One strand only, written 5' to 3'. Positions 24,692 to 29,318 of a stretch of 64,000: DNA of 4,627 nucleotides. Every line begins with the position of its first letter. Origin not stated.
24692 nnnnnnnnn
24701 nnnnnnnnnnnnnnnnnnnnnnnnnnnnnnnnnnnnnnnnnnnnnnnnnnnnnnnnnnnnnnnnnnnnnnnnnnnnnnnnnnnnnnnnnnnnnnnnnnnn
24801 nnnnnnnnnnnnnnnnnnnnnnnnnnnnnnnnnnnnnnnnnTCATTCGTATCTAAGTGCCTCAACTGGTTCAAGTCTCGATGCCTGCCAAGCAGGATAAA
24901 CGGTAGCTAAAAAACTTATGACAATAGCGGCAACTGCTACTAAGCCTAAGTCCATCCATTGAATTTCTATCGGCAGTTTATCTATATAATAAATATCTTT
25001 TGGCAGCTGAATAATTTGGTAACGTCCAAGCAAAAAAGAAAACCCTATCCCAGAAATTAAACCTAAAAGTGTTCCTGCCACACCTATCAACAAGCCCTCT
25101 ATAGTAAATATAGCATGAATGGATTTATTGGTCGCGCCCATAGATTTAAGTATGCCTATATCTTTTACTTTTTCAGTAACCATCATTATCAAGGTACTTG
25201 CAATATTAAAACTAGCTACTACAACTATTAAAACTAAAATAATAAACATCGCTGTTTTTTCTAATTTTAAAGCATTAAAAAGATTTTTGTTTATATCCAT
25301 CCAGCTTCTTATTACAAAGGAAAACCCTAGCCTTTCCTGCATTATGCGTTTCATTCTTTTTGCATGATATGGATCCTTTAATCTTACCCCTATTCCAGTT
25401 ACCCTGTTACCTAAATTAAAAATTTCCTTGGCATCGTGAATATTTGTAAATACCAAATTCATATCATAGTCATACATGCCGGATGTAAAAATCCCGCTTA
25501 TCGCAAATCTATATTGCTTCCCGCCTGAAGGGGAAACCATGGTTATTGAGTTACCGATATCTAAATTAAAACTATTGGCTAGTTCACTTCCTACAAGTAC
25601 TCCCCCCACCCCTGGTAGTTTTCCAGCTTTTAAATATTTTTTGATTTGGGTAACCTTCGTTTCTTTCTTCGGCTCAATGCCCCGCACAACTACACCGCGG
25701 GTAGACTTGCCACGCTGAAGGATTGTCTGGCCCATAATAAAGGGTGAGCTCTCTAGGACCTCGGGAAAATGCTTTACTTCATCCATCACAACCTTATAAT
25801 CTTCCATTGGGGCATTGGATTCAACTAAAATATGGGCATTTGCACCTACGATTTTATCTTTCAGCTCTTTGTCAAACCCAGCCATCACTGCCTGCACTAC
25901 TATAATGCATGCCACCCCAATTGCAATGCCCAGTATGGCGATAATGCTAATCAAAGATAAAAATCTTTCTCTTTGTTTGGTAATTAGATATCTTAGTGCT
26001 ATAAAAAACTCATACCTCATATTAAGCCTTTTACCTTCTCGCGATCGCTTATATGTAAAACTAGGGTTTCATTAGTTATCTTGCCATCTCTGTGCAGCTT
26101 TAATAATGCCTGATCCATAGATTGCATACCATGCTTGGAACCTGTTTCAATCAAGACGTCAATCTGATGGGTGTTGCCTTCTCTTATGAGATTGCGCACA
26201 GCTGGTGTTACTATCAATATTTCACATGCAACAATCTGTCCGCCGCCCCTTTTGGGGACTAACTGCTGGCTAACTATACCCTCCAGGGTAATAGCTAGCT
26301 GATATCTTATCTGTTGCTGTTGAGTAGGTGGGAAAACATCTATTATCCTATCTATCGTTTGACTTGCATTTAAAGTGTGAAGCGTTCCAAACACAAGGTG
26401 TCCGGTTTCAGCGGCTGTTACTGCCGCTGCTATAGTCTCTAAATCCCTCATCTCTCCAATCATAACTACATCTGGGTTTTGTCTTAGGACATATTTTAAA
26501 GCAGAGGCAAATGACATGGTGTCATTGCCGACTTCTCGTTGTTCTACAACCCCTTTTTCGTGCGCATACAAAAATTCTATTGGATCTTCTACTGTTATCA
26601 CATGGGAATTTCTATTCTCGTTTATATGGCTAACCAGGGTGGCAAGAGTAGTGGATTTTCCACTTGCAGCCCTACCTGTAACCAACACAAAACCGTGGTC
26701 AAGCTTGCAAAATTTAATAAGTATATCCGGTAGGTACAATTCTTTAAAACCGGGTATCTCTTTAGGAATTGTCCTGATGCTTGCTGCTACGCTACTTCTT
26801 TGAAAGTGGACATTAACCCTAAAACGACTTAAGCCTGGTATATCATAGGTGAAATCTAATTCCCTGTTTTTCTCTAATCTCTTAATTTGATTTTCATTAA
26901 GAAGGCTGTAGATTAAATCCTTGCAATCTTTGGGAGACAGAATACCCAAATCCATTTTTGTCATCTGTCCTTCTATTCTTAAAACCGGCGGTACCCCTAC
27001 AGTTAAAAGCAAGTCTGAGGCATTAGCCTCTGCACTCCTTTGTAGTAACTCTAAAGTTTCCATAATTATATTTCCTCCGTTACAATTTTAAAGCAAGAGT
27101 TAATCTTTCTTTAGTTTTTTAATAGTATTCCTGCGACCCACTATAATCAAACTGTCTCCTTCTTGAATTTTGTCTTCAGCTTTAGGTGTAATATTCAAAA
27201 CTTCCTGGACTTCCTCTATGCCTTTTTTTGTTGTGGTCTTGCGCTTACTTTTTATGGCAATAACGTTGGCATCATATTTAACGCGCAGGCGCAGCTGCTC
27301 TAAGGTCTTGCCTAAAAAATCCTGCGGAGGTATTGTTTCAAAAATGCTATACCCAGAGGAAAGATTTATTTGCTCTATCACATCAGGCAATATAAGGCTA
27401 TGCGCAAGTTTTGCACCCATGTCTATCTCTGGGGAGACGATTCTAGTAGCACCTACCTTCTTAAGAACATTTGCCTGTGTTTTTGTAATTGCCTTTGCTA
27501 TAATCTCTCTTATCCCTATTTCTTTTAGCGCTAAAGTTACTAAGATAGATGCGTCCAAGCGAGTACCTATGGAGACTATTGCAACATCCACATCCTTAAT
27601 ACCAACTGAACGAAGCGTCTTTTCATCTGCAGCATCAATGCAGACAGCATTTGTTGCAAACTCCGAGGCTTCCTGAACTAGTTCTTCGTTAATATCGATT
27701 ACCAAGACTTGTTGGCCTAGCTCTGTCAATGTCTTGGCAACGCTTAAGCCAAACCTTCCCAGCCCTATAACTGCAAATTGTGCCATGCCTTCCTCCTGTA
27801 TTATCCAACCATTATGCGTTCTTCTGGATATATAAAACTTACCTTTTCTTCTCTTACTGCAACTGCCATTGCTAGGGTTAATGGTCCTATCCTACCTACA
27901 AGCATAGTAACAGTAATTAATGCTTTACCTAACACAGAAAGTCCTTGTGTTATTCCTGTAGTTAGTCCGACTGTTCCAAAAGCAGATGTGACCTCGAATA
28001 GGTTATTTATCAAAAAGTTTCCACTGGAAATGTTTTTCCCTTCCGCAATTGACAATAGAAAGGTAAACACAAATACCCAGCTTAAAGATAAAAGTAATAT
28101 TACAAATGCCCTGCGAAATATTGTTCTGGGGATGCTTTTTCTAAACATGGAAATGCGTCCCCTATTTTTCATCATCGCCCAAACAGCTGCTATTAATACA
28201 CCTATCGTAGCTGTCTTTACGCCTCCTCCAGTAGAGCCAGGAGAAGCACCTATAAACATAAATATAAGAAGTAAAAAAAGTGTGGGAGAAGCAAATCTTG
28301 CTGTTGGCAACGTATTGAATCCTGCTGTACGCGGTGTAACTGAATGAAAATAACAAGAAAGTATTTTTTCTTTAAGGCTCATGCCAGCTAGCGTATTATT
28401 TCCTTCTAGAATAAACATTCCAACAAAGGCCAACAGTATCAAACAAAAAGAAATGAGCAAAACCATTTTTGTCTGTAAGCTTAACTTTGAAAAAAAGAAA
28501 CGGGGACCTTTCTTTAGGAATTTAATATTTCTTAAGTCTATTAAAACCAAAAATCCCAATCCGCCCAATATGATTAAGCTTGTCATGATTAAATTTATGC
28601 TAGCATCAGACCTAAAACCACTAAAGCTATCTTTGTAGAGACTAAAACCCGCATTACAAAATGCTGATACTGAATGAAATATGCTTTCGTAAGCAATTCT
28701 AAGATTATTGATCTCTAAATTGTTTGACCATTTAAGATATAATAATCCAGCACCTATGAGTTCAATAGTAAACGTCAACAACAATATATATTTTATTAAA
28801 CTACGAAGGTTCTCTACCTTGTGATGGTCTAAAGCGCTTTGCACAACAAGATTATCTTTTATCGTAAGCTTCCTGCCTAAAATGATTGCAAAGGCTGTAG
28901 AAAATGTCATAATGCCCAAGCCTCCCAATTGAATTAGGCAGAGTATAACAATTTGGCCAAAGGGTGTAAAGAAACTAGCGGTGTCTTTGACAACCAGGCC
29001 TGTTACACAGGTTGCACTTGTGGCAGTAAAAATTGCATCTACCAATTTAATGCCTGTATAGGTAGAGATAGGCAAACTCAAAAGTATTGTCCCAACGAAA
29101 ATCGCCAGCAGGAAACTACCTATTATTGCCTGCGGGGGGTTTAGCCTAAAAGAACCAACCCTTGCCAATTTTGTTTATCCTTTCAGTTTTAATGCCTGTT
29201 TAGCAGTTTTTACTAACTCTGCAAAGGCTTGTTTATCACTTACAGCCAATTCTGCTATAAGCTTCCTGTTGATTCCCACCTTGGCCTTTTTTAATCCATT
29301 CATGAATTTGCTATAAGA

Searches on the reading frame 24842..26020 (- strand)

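Call 63: search_protein_families(library=pfam, proteins=[window:24842-26020:-], max_evalue=0.00001)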
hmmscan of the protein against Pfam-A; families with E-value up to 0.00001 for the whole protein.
window:24842-26020:- (392 aa): 2 families
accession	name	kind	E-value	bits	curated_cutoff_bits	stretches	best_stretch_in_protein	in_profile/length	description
PF02687.27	FtsX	-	7.9e-22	78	25.5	1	259-385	1-120/120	FtsX-like permease C-terminal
PF12704.14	MacB_PCD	-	3.9e-18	66.9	27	1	25-225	1-202/207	MacB-like periplasmic core domain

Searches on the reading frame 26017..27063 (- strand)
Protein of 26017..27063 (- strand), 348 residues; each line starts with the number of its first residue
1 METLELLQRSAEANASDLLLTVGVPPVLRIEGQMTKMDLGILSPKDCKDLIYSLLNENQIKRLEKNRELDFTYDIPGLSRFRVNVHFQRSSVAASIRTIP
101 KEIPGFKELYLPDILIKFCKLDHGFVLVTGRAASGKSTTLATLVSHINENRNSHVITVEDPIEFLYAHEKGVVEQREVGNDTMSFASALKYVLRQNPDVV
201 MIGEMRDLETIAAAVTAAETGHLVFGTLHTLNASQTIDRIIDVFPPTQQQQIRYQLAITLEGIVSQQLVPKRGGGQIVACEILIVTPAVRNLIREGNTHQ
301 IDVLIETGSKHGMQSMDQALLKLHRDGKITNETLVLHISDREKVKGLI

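Call 63: search_protein_families(library=pfam, proteins=[window:26017-27063:-], max_evalue=0.00001)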
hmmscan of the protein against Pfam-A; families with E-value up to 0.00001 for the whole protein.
window:26017-27063:- (348 aa): 1 family
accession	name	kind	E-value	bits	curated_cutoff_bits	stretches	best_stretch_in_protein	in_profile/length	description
PF00437.27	T2SSE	-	1.1e-41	143.1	24.9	1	117-271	136-280/370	Type II/IV secretion system protein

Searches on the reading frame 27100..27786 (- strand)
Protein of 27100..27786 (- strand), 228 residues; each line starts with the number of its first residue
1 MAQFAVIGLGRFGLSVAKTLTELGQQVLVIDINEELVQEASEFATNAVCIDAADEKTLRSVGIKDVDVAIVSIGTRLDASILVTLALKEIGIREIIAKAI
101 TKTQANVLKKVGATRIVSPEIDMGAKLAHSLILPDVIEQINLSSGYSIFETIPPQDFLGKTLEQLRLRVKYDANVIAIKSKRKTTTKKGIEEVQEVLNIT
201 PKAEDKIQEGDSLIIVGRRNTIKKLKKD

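Call 63: search_protein_families(library=pfam, proteins=[window:27100-27786:-], max_evalue=0.00001)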
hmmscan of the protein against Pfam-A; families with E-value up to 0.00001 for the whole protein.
window:27100-27786:- (228 aa): 2 families
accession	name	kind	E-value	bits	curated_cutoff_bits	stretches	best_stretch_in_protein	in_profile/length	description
PF02254.24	TrkA_N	-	9.3e-28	97.3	23.8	1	4-119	1-116/116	TrkA-N domain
PF02080.26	TrkA_C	-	5.5e-09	36.2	27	1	154-227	9-68/71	TrkA-C domain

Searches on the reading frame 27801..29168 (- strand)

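Call 63: search_protein_families(library=pfam, proteins=[window:27801-29168:-], max_evalue=0.00001)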
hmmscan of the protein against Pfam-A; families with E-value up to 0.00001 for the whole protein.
window:27801-29168:- (455 aa): 1 family
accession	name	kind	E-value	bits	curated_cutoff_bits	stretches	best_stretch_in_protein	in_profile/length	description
PF02386.22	TrkH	-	1.3e-55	189.2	27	1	40-439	61-493/502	Cation transport protein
